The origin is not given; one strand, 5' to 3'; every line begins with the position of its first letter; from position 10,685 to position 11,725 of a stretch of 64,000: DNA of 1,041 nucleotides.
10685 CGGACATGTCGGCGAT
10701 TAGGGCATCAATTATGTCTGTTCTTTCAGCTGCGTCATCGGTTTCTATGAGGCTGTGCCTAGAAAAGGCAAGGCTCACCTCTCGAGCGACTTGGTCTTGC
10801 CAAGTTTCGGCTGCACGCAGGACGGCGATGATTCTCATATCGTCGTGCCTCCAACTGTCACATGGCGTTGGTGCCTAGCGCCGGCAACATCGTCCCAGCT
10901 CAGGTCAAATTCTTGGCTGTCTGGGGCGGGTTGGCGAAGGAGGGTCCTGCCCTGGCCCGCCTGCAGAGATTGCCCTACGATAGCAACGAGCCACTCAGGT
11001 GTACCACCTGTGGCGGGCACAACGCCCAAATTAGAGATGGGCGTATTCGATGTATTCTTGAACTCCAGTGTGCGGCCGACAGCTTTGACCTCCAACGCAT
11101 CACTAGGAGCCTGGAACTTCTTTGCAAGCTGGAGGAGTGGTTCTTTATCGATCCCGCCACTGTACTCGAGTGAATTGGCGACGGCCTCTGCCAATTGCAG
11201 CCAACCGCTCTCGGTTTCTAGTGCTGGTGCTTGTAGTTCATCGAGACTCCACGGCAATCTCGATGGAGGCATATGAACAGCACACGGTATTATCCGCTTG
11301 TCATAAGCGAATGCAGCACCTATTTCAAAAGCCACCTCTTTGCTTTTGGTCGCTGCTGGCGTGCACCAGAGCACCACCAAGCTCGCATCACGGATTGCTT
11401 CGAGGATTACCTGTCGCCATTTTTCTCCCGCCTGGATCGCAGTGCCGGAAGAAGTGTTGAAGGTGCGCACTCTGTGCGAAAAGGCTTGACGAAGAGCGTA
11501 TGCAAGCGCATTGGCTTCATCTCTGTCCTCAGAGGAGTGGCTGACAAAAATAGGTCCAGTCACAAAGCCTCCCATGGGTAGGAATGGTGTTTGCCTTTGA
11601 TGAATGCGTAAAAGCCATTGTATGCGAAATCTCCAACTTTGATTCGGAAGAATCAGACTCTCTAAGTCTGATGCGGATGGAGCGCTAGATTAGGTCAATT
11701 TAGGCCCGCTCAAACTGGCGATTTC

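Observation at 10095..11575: TIR plus single-TM gene pair inserted on the opposite strand inside a PRTRC cassette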

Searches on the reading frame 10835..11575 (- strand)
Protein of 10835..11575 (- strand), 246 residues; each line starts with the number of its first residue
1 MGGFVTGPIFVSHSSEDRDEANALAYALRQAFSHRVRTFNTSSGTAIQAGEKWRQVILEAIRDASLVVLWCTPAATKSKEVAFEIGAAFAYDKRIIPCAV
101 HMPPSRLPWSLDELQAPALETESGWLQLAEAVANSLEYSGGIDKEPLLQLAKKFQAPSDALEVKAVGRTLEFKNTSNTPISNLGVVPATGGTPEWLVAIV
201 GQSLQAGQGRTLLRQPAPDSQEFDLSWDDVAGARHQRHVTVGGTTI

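Call 3: search_protein_families(library=pfam, proteins=[window:10835-11575:-], max_evalue=0.01)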
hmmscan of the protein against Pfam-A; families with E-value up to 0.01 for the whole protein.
window:10835-11575:- (246 aa): 3 families
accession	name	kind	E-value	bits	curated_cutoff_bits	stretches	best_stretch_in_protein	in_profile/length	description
PF13676.11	TIR_2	-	4e-15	56.8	28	1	9-115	1-104/122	TIR domain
PF08937.16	ThsB_TIR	-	5.2e-05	24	21.2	1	10-101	1-96/100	Thoeris protein ThsB, TIR-like domain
PF05014.21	Nuc_deoxyrib_tr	-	0.0079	16.8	28.8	0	19-96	15-94/117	Nucleoside 2-deoxyribosyltransferase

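Call 4: search_protein_families(library=ncbifam, proteins=[window:10835-11575:-], max_evalue=0.01)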
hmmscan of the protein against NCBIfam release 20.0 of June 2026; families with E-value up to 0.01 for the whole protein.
window:10835-11575:- (246 aa): 0 families

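Call 5: search_protein_families(library=padloc, proteins=[window:10835-11575:-], max_evalue=0.01)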
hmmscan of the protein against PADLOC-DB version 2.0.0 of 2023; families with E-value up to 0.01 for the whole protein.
window:10835-11575:- (246 aa): 4 families
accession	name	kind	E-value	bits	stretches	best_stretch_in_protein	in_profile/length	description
PDLC02012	SAVED5--SAVED_TIR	-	0.0001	19.5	1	6-81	13-83/404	-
PDLC00436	ThsB1|ThsB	-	0.00035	18.1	1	6-91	35-119/183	TIR-like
PDLC00418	ThsB1|ThsB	-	0.0011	16.8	1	9-98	7-98/155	TIR-like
PDLC00425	ThsB1|ThsB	-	0.0064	13.6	0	9-96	254-343/389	TIR-like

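Call 9: find_homologous_proteins(query=window:10835-11575:-, max_evalue=0.001)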
Query window:10835-11575:- (246 aa): 16 proteins with E <= 0.001 among 1295 candidates.
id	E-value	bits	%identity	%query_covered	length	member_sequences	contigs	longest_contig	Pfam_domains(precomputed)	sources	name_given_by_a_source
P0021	3.8e-144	496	92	98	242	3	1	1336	PF13676.12,PF08937.17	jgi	jgi:hypothetical protein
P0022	2.4e-115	402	74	98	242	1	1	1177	PF13676.12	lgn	-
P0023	1.1e-112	393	73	98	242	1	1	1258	PF13676.12,PF08937.17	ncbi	-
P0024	6.2e-112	391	72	98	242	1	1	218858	PF13676.12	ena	-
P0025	3.2e-109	382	70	97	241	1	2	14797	PF13676.12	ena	-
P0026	1.0e-95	338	63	97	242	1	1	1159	PF13676.12,PF08937.17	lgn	-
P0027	2.7e-91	323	78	74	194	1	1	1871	PF13676.12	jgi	jgi:hypothetical protein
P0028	1.8e-70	255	50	98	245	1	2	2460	PF13676.12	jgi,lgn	jgi:hypothetical protein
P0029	1.7e-68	249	49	96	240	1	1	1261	PF13676.12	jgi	jgi:hypothetical protein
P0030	7.8e-66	240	48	97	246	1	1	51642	PF13676.12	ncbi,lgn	-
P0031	3.5e-65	238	50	98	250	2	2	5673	PF13676.12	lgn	-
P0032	8.9e-64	233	50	90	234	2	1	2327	PF13676.12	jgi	jgi:hypothetical protein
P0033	3.1e-62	228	49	96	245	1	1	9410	PF13676.12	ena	-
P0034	8.0e-57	210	42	96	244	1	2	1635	PF13676.12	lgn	-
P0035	1.6e-49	187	59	57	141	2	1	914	PF13676.12,PF08937.17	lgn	-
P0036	9.9e-4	37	41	43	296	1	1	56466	PF13676.12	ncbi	-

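Call 34: predict_structure(alignment_id=A2)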
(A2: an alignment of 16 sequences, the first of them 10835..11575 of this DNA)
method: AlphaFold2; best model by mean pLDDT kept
length: 246 residues; sequences in the alignment: 16
mean_pLDDT: 84.5   pTM: 0.71
mean pLDDT of the five models: 84.5, 83.9, 83.8, 82.7, 82.4
residues with pLDDT >= 90: 101; 70-90: 124; 50-70: 8; < 50: 13
segments of 3 or more residues with pLDDT < 50: 1-5, 42-49
pLDDT, mean of each block of 10 residues (from residue 1): 62 88 90 80 47 78 91 87 92 88 79 78 89 89 92 82 91 92 91 87 93 87 91 88 80
secondary structure, 60 per line:
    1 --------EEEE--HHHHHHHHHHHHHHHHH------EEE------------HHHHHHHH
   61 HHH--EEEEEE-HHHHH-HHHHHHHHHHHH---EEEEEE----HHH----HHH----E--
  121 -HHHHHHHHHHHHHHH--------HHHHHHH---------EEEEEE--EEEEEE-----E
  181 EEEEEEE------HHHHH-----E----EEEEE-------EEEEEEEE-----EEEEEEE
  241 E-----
elements in order: E9-12 H15-31 E38-40 H53-63 E66-71 H73-77 H79-90 E94-99 H122-136 H145-151 E161-166 E169-174 E180-187 H194-198 E209-213 E221-228 E234-241

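Call 38: fold_search(model_id=the predicted structure, library=pdb)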
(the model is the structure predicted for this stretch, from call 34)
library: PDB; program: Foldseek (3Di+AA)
matches with E <= 10: 1696; with E <= 0.001: 44
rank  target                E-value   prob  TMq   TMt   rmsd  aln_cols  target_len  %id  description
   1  8qlp_E                9.9e-07  1.00  0.47  0.29  11.9       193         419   19  CryoEM structure of the RNA/DNA bound SPARTA (BabAgo/TIR-APAZ) tetrameric complex (released 2024-01-31)
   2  8oz6_A                3.4e-06  1.00  0.45  0.28  16.4       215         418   15  cryoEM structure of SPARTA complex ligand-free (released 2023-08-16)
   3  8qlp_M                3.6e-06  1.00  0.47  0.29  13.4       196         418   19  CryoEM structure of the RNA/DNA bound SPARTA (BabAgo/TIR-APAZ) tetrameric complex (released 2024-01-31)
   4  8i87_A                2.0e-05  1.00  0.47  0.29  11.3       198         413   17  Cryo-EM structure of TIR-APAZ/Ago-gRNA-DNA complex (released 2023-07-19)
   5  8i87_C                2.2e-05  1.00  0.45  0.28  12.6       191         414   19  Cryo-EM structure of TIR-APAZ/Ago-gRNA-DNA complex (released 2023-07-19)
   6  8u72_F                2.9e-05  1.00  0.47  0.29  13.5       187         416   16  Cryo-EM structure of the SPARTA oligomer with guide RNA and target DNA (released 2024-06-12)
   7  8df2_B                4.1e-05  0.98  0.25  0.18  18.6       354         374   13  The structure of the 'ALT' construct of the Amuc_1438 glycopeptidase (released 2022-08-31)
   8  8df2_C                4.1e-05  0.97  0.25  0.17  18.9       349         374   12  The structure of the 'ALT' construct of the Amuc_1438 glycopeptidase (released 2022-08-31)
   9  8qlo_A                4.4e-05  1.00  0.45  0.27  15.8       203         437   16  CryoEM structure of the apo SPARTA (BabAgo/TIR-APAZ) complex (released 2024-01-31)
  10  8spo_M                4.7e-05  1.00  0.45  0.29  11.8       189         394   17  Tetramerized activation of MapSPARTA bound with NAD+ (released 2023-08-23)
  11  8i87_G                5.6e-05  1.00  0.47  0.30  12.0       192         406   18  Cryo-EM structure of TIR-APAZ/Ago-gRNA-DNA complex (released 2023-07-19)
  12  8df2_A                5.6e-05  0.96  0.24  0.17  18.7       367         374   12  The structure of the 'ALT' construct of the Amuc_1438 glycopeptidase (released 2022-08-31)
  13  8i88_C                5.9e-05  1.00  0.46  0.28  14.1       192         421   18  Cryo-EM structure of TIR-APAZ/Ago-gRNA complex (released 2023-07-05)
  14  8qlp_I                9.0e-05  1.00  0.43  0.27  13.4       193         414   18  CryoEM structure of the RNA/DNA bound SPARTA (BabAgo/TIR-APAZ) tetrameric complex (released 2024-01-31)
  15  8fex_A                9.5e-05  1.00  0.45  0.27  16.5       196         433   16  Inactivate state of Maribacter polysiphoniae Argonuate (short pAgo system) (released 2023-08-23)
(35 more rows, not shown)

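Call 47: search_solved_structures(query=A2, max_evalue=1, show_alignments=4)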
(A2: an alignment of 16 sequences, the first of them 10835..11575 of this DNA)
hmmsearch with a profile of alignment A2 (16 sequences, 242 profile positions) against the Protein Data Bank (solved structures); distinct sequences matched with E-value up to 1: 5.
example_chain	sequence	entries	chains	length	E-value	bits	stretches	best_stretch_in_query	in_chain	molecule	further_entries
7uxr_A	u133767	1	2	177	0.011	18.4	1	4-98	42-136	TIR domain protein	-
7uwg_A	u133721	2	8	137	0.37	13.4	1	4-81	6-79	Molecular chaperone Tir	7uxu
8g83_A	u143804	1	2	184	0.67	12.6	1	4-83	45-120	NAD(+) hydrolase AbTIR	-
3h16_A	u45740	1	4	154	0.7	12.5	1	4-27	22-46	TIR protein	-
9m0n_A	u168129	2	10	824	0.82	12.3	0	6-81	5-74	Tetratricopeptide repeat protein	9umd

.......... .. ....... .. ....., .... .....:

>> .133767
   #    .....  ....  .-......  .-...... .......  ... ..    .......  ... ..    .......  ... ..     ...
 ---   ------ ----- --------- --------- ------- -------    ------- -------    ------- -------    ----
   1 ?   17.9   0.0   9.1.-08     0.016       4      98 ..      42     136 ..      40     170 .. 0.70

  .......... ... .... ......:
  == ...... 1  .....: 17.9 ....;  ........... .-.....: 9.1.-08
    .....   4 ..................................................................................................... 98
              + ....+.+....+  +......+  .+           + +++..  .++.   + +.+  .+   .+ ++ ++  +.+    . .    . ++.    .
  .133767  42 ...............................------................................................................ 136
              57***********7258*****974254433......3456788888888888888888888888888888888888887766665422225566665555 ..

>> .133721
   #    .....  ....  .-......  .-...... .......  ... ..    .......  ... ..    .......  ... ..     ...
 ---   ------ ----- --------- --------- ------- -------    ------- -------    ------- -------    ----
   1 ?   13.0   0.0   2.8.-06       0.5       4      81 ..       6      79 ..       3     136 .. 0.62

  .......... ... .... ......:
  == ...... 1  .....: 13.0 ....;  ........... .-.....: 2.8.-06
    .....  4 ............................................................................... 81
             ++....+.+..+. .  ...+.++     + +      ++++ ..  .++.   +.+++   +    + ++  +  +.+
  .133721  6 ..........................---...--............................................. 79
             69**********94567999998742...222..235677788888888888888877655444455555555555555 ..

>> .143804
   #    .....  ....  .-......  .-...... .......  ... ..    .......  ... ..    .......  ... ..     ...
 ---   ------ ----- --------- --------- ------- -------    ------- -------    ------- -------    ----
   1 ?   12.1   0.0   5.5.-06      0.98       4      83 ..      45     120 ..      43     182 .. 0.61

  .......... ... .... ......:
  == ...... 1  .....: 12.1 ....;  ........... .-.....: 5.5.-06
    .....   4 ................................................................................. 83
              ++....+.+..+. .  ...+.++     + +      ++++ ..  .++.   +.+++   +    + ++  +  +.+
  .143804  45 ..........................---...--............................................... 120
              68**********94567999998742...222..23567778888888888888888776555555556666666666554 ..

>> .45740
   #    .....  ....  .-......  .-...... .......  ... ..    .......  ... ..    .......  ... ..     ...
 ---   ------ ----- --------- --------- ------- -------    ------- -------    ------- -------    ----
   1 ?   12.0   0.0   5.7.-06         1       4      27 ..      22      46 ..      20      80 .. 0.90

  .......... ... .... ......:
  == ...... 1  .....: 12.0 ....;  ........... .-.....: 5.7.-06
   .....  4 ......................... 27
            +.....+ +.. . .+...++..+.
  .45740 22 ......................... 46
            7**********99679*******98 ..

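Call 59: find_homologous_proteins(query=A2, max_evalue=0.001)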
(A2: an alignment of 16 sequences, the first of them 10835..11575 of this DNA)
Query A2 (16 sequences) (246 aa, profile of the alignment): 38 proteins with E <= 0.001 among 8000 candidates.
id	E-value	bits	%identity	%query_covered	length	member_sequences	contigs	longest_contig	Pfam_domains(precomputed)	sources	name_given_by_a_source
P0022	2.5e-118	412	74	98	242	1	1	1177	PF13676.12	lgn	-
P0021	1.7e-117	409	92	98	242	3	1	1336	PF13676.12,PF08937.17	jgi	jgi:hypothetical protein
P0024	7.5e-117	407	72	98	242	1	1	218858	PF13676.12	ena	-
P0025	1.4e-116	406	70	97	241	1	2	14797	PF13676.12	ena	-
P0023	4.8e-116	404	73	98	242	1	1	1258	PF13676.12,PF08937.17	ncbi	-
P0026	1.1e-112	393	63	97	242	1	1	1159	PF13676.12,PF08937.17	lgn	-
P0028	1.9e-104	367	50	98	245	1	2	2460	PF13676.12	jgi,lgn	jgi:hypothetical protein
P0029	1.6e-103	363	49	96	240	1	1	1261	PF13676.12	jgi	jgi:hypothetical protein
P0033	3.4e-103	362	49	96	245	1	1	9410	PF13676.12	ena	-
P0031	7.4e-103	361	50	98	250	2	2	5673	PF13676.12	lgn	-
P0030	6.2e-101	355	48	97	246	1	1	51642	PF13676.12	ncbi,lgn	-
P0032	1.1e-98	348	50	90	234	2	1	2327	PF13676.12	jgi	jgi:hypothetical protein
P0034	3.0e-98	346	42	96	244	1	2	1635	PF13676.12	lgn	-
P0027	1.9e-96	340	78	74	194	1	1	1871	PF13676.12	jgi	jgi:hypothetical protein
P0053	1.5e-94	334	48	97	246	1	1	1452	PF13676.12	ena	-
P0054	7.9e-93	328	53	98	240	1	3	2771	PF13676.12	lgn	-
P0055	5.1e-90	319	46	98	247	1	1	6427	PF13676.12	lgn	-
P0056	1.4e-89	318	45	96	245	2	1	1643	PF13676.12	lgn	-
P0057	2.1e-89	317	48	98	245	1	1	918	PF13676.12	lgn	-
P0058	2.8e-89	317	49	97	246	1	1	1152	PF13676.12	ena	-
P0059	3.1e-89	317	50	98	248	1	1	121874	PF13676.12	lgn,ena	-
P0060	5.7e-87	309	50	97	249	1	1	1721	PF13676.12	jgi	jgi:hypothetical protein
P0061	4.6e-85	303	44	98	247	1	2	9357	PF13676.12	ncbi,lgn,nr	ncbi:MAG TPA: TIR domain-containing protein [Solirubrobacterales bacterium]|nr:TIR domain-containing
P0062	5.5e-85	303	50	97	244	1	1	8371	PF13676.12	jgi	jgi:hypothetical protein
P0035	9.6e-67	243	59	57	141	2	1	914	PF13676.12,PF08937.17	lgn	-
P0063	5.7e-14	70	27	89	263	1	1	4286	PF13676.12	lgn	-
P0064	1.0e-13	69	30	67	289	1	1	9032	PF13676.12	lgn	-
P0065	1.1e-8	53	30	39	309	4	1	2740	PF01582.26,PF13676.12,PF10137.15,PF08937.17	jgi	-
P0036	4.2e-8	51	41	43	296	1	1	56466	PF13676.12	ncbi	-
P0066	3.4e-7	48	28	39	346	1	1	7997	PF13676.12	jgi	jgi:hypothetical protein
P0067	6.4e-7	47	34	38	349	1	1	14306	PF01582.26,PF13676.12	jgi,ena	-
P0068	1.6e-5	43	29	54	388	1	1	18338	PF01582.26,PF13676.12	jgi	jgi:hypothetical protein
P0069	1.6e-5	43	28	54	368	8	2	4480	PF01582.26,PF13676.12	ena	-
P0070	3.2e-5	42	33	38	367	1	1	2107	PF12717.14,PF01582.26,PF00514.30,PF02985.29,PF03130.23,PF13513.13,PF13676.12,PF13646.13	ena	-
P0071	4.6e-5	41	30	52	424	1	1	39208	PF13676.12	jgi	jgi:TIR domain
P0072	1.1e-4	40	28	54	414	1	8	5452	PF01582.26,PF13676.12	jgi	jgi:TIR domain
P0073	2.2e-4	39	29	38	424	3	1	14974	PF01582.26,PF14032.13,PF13676.12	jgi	jgi:hypothetical protein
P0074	5.0e-4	38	28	51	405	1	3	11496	PF01582.26,PF13676.12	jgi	jgi:hypothetical protein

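Call 60: find_encoding_contigs(protein=P0064, flank=5000, max_places=1)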
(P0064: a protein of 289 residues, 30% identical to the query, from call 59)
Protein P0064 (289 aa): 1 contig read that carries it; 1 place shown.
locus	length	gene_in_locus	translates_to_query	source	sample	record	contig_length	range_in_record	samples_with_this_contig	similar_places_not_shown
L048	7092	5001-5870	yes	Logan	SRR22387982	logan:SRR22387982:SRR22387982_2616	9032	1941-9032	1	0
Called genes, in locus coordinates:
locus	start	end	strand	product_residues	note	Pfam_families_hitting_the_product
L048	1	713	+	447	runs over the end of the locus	PF01420:Methylase_S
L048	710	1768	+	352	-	-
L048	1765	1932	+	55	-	-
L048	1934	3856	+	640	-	-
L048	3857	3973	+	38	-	-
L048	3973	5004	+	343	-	-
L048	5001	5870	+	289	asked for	PF13676:TIR_2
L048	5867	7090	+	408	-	?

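Call 61: find_encoding_contigs(protein=P0063, flank=5000, max_places=1)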
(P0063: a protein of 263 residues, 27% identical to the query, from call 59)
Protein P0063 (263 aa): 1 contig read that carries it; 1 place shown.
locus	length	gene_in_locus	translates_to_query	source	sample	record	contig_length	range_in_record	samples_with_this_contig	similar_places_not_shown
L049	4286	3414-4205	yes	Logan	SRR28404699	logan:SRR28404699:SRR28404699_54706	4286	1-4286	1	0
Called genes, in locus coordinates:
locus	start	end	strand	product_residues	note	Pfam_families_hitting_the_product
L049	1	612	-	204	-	?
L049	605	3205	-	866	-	PF12705:PDDEXK_1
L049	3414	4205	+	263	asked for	PF13676:TIR_2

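Call 62: find_encoding_contigs(protein=P0059, flank=8000, max_places=1)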
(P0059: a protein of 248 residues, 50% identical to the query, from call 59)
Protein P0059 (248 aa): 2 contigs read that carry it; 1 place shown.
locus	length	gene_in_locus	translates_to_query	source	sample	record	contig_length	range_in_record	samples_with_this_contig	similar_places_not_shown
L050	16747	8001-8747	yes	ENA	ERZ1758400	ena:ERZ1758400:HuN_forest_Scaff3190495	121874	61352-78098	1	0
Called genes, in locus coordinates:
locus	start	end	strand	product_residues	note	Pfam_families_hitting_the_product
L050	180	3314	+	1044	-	PF13304:AAA_21 (faint)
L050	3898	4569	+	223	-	-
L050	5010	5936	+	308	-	PF00589:Phage_integrase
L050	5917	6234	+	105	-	PF00589:Phage_integrase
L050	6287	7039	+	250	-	PF12686:DUF3800 (weak)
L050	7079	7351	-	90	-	-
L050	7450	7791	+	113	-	-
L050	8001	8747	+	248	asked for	PF13676:TIR_2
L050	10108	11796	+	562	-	PF07510:GmrSD_C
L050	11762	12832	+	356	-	PF02086:MethyltransfD12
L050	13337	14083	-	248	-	PF09233:Endonuc-EcoRV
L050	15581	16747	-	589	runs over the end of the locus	PF07250:Glyoxal_oxid_N (faint), PF01344:Kelch_1 (faint), PF07646:Kelch_2 (faint), PF13415:Beta-prop_FBX42 (faint), PF24681:Kelch_KLHDC2_KLHL20_DRC7, PF24996:NANM (faint)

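Call 68: search_protein_families(library=phrogs, proteins=[window:10835-11575:-], max_evalue=0.01)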
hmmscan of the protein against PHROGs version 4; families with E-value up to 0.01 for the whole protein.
window:10835-11575:- (246 aa): 2 families
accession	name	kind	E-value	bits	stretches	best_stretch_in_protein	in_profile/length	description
phrog_6988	-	unknown function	0.0009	20.1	1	6-99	3-101/135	-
phrog_29177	-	unknown function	0.0011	19.6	1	9-108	6-106/250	-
